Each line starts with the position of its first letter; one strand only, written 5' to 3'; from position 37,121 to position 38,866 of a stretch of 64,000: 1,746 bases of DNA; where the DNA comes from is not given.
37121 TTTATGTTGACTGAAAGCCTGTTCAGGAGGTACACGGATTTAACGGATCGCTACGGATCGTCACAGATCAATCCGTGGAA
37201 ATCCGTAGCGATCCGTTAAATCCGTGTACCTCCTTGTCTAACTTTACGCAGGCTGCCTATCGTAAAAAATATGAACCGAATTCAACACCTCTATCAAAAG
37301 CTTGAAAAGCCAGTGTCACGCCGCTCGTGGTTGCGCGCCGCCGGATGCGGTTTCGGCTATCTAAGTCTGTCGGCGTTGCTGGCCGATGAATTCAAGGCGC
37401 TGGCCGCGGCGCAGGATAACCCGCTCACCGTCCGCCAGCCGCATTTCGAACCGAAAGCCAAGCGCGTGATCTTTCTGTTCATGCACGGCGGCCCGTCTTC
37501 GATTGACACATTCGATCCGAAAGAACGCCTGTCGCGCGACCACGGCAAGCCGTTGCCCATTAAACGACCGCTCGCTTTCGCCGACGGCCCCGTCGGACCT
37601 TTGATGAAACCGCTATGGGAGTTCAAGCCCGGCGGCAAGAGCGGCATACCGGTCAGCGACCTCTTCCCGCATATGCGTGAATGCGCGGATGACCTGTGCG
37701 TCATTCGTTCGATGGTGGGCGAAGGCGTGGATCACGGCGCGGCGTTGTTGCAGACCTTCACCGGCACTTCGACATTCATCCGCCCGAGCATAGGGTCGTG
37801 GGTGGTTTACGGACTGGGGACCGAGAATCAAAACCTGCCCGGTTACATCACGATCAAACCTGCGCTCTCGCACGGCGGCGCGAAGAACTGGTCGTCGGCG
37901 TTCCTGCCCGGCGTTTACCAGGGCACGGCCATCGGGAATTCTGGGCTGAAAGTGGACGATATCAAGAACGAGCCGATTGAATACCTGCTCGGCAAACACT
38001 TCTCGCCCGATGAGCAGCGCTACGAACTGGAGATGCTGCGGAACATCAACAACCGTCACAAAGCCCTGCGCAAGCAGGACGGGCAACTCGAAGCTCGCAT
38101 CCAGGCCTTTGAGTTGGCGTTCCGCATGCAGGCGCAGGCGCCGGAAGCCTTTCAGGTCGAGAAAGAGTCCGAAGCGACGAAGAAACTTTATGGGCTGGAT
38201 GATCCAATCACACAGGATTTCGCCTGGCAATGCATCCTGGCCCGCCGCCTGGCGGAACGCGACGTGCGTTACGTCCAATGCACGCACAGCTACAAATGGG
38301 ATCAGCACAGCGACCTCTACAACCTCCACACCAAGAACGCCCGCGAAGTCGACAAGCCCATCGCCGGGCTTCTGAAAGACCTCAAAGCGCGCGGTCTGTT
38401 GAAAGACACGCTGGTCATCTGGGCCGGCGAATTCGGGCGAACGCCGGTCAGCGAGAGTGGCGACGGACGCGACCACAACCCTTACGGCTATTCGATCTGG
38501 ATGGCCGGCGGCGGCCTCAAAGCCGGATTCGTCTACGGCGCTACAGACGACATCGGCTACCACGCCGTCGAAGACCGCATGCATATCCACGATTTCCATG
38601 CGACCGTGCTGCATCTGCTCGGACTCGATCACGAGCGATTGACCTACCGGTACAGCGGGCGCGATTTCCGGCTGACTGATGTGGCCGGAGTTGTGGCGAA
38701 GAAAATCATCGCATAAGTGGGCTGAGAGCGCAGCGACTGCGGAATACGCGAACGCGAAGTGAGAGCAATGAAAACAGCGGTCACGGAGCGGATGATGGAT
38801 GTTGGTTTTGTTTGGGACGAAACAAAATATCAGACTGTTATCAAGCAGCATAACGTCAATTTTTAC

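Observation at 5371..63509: Window-wide class of hairpins whose arms are tandem arrays of 7-9-nt units ('periodic-arm hairpins')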

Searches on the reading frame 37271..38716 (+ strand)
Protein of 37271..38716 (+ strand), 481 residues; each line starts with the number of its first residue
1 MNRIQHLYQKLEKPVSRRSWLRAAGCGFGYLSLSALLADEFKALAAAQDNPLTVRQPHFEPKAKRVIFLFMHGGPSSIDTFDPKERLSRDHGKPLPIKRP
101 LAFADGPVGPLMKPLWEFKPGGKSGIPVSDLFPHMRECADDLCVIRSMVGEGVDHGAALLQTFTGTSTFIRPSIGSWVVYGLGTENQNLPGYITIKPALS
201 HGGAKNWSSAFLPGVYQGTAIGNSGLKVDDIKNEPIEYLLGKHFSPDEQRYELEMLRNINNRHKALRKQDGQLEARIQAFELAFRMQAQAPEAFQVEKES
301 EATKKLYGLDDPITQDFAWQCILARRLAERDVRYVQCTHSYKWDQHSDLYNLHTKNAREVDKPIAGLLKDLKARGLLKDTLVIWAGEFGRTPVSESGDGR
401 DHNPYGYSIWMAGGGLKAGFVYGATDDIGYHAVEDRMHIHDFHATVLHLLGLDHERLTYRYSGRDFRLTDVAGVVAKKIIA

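Call 13: search_protein_families(library=pfam, proteins=[window:37271-38716:+])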
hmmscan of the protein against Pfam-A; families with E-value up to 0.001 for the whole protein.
window:37271-38716:+ (481 aa): 2 families
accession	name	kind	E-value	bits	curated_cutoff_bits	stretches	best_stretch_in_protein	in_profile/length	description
PF07394.17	DUF1501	-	1.9e-145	485.3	27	1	63-479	1-389/390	Protein of unknown function (DUF1501)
PF01663.27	Phosphodiest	-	0.0009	19.4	23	0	337-395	173-226/342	Type I phosphodiesterase / nucleotide pyrophosphatase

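Call 32: find_encoding_contigs(protein=window:37271-38716:+, flank=10000, max_places=6)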
Protein window:37271-38716:+ (481 aa): 1 contig read that carries it; 1 place shown.
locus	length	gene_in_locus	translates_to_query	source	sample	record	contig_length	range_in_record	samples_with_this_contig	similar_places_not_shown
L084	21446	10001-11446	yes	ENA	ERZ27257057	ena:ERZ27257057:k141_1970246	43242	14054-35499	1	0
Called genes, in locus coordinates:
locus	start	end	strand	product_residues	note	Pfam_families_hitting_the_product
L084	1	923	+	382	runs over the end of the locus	PF13524:Glyco_trans_1_2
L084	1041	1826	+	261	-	PF05552:MS_channel_1st_1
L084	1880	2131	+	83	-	-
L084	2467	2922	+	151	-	-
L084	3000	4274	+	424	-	PF01595:CNNM, PF00571:CBS, PF03471:CorC_HlyC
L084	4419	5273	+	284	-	-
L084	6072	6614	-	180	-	-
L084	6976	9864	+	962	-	PF13442:Cytochrome_CBB3 (weak), PF07635:PSCyt1, PF07583:PSCyt2, PF07587:PSD1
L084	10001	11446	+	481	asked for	PF07394:DUF1501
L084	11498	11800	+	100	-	PF04365:BrnT_toxin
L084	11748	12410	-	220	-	-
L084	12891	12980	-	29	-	-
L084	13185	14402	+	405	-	PF12770:CHAT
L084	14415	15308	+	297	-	PF01784:DUF34_NIF3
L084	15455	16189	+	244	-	PF19583:ODP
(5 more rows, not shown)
